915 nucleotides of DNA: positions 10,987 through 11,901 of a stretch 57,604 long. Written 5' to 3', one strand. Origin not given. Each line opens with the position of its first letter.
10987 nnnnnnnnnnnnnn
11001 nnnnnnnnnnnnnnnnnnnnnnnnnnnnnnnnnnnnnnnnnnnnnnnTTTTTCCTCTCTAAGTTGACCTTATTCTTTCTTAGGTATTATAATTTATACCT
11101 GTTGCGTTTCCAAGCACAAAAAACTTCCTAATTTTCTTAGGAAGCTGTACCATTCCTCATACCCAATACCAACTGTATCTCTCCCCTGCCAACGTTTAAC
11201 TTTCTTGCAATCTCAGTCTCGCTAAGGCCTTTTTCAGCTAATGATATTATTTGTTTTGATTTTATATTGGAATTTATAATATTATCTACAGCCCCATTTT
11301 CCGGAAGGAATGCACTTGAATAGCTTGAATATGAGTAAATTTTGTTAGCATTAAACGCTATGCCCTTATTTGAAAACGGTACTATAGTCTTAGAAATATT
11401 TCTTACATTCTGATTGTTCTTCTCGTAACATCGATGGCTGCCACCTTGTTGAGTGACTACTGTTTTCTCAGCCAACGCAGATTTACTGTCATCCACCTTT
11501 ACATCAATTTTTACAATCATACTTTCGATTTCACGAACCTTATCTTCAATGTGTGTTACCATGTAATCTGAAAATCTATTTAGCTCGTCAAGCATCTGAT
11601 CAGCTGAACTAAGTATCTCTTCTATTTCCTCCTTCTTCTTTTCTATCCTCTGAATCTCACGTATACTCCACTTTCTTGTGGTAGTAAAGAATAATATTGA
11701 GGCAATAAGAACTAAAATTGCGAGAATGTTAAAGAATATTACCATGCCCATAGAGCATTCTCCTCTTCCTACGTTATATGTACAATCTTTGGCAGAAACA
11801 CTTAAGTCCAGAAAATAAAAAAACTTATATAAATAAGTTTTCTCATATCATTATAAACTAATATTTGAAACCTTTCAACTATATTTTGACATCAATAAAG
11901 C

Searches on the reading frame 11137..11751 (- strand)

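Call 45: search_protein_families(library=pfam, proteins=[window:11137-11751:-])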
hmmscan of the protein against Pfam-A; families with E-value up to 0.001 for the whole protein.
window:11137-11751:- (204 aa): 1 family
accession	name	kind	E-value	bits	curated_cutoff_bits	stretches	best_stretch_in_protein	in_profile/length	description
PF19610.4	DUF6115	-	9.1e-09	36.2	27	1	161-197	96-132/134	Family of unknown function (DUF6115)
